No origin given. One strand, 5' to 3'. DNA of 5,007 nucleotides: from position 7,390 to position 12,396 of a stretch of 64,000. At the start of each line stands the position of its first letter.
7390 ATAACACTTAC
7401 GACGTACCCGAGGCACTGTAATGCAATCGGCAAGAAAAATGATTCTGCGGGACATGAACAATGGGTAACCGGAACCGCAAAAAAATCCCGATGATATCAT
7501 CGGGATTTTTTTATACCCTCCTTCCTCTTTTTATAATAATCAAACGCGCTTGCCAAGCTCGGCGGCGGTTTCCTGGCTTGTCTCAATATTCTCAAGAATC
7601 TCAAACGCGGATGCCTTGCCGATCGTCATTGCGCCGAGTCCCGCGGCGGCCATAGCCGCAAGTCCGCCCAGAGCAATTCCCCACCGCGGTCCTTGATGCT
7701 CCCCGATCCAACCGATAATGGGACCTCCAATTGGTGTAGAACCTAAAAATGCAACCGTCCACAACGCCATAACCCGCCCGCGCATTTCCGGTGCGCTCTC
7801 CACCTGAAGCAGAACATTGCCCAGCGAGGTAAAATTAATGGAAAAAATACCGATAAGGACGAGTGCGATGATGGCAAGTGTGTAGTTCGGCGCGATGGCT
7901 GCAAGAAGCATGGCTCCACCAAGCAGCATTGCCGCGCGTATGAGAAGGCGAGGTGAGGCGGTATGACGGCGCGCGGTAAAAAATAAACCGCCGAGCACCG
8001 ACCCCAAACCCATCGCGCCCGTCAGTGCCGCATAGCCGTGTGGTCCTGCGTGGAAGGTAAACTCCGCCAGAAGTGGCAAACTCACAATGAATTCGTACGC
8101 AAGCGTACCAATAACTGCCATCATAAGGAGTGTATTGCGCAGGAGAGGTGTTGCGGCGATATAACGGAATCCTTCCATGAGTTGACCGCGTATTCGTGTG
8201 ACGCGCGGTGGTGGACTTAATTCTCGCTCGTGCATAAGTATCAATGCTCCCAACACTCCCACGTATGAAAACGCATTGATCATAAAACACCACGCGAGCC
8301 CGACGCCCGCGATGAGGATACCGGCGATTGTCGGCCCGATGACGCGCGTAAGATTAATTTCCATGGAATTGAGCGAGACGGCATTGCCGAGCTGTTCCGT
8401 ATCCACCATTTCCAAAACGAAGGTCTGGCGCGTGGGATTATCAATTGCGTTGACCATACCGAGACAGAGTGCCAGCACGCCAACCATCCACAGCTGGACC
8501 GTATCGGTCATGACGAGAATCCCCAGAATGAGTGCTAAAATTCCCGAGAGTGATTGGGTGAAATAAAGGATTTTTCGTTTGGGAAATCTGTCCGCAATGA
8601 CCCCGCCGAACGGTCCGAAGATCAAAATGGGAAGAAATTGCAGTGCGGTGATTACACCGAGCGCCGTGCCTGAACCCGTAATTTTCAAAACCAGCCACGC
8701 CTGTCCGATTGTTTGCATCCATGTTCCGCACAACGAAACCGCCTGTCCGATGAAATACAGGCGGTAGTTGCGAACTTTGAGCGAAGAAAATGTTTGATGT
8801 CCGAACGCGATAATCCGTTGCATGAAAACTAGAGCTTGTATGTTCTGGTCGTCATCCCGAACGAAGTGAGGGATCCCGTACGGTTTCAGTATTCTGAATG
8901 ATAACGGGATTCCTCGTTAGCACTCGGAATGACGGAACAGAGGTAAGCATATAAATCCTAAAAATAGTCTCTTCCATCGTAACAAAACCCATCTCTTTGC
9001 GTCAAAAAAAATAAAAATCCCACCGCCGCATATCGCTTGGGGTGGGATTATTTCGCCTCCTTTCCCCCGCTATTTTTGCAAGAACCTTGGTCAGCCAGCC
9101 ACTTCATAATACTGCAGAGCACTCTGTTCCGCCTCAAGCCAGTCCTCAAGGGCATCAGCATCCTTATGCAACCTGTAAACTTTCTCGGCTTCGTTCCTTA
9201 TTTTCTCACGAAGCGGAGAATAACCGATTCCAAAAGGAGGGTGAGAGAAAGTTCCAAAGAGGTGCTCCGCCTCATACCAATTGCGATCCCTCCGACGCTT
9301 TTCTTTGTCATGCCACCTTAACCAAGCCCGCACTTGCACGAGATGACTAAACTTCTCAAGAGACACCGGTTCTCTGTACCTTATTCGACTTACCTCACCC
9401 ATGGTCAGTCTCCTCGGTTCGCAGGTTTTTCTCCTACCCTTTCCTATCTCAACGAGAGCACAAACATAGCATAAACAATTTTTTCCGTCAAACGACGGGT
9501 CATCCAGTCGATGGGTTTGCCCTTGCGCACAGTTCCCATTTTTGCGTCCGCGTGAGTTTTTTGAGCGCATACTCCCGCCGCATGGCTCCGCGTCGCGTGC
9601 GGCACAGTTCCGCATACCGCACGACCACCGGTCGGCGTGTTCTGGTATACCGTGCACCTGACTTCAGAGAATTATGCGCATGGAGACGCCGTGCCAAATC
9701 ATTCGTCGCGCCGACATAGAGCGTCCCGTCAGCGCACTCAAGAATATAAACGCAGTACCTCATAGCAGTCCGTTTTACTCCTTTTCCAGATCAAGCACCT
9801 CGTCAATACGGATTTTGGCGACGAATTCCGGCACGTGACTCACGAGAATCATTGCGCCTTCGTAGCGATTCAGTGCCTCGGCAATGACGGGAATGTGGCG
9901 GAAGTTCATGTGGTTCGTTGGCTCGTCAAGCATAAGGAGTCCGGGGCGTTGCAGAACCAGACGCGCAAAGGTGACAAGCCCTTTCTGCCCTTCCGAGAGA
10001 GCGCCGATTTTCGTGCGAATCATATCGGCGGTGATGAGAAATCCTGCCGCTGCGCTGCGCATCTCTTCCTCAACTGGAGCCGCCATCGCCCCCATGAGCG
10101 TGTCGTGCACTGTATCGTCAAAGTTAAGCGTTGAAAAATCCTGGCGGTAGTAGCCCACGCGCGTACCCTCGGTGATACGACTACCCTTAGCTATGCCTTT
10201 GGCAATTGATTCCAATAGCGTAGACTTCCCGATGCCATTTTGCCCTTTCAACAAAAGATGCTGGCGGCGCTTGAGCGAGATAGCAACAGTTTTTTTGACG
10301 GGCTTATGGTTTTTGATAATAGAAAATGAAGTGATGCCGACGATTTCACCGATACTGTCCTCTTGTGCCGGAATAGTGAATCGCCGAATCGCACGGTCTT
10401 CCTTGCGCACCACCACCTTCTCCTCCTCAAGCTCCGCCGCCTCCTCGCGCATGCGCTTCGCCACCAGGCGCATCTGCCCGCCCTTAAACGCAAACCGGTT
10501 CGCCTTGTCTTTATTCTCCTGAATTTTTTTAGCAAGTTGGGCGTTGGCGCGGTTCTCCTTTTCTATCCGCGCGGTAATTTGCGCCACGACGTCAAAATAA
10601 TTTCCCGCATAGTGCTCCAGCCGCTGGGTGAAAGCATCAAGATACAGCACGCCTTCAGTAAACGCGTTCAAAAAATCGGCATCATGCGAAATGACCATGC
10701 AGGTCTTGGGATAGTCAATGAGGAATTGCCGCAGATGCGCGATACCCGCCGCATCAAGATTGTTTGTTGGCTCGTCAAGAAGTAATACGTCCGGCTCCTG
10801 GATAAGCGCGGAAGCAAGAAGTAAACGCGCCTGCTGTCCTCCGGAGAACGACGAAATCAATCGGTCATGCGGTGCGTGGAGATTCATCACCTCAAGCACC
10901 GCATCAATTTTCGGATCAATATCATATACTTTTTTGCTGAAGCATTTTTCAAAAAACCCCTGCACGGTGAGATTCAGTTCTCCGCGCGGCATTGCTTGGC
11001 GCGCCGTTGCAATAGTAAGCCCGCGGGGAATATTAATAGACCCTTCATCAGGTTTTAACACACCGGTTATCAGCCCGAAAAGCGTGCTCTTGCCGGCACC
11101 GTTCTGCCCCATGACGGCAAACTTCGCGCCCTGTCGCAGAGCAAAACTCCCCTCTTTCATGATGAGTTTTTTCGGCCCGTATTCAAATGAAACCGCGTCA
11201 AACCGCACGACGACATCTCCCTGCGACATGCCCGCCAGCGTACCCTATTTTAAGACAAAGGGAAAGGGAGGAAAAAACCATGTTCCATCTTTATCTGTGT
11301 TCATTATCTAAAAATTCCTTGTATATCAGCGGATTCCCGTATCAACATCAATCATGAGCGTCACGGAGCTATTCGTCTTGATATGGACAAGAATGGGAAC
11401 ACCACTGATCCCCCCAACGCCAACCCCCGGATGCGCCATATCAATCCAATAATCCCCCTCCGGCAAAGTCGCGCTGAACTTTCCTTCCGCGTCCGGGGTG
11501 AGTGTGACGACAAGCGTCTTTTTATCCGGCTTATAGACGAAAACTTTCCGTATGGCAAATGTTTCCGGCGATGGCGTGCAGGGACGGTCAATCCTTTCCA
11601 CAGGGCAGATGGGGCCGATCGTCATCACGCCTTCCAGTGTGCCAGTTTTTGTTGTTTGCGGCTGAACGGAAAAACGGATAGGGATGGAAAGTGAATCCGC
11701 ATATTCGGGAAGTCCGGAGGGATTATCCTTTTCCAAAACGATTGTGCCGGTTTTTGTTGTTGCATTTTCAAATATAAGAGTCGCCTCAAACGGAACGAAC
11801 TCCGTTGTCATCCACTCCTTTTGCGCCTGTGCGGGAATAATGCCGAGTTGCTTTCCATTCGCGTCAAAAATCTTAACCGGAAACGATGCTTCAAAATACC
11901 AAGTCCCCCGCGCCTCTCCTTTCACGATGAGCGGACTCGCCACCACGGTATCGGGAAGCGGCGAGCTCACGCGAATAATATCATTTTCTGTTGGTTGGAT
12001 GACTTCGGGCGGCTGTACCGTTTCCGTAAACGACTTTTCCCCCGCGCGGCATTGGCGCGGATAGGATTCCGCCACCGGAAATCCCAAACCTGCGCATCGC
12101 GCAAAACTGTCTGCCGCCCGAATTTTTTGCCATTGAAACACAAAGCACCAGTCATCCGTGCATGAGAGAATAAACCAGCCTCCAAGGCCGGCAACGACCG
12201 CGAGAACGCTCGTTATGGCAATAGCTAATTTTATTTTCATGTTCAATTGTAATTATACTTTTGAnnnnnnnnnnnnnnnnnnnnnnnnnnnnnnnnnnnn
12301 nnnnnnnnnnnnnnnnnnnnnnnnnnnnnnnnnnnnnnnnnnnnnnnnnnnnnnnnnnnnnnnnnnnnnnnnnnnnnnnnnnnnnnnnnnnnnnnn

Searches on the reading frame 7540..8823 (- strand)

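Call 63: search_protein_families(library=pfam, proteins=[window:7540-8823:-], max_evalue=0.00001)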
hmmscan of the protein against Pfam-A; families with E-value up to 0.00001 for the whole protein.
window:7540-8823:- (427 aa): 2 families
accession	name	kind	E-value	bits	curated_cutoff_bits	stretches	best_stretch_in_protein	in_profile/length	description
PF05977.19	MFS_3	-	7.9e-60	203.2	27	1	11-396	3-389/524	Transmembrane secretion effector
PF07690.21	MFS_1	-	4.8e-36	124.8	33.4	2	24-358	2-338/347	Major Facilitator Superfamily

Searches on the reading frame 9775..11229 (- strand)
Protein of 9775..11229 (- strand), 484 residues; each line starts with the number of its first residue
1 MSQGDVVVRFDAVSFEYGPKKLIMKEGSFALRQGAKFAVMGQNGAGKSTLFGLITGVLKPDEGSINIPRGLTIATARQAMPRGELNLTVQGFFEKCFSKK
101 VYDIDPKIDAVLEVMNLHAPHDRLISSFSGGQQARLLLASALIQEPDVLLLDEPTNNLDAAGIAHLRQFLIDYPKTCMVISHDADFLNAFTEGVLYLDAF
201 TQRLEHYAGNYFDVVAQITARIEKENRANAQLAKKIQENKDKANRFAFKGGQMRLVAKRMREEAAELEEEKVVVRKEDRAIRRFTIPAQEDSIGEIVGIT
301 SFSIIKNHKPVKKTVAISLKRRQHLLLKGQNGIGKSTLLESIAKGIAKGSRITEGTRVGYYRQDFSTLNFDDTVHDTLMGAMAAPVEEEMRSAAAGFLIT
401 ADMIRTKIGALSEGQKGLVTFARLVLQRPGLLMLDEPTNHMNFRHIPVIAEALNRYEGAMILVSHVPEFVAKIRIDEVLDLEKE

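Call 63: search_protein_families(library=pfam, proteins=[window:9775-11229:-], max_evalue=0.00001)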
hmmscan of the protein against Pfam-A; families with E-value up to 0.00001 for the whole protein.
window:9775-11229:- (484 aa): 6 families
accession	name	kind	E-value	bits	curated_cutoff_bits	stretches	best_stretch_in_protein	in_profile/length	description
PF00005.33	ABC_tran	-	5.6e-44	150.5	25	2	26-156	3-137/137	ABC transporter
PF13304.12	AAA_21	-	2.9e-15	57.5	27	0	95-183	187-299/304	AAA domain, putative AbiEii toxin, Type IV TA system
PF13555.12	AAA_29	-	5e-09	36.2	27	0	33-62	22-50/61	P-loop containing region of AAA domain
PF02463.25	SMC_N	-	1e-08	35.3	40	0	305-342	7-44/220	RecF/RecN/SMC N terminal domain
PF03193.22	RsgA_GTPase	-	5.4e-07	30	30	0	271-345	57-129/174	RsgA GTPase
PF13476.12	AAA_23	-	5.3e-06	27.6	27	0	37-58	22-43/201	AAA domain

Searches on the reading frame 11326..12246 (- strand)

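Call 63: search_protein_families(library=pfam, proteins=[window:11326-12246:-], max_evalue=0.00001)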
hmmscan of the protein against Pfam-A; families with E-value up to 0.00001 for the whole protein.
window:11326-12246:- (306 aa): 1 family
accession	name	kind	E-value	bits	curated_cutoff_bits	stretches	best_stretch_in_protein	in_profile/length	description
PF10648.15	Gmad2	-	1.2e-12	48.4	25.7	1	91-177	2-83/86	Immunoglobulin-like domain of bacterial spore germination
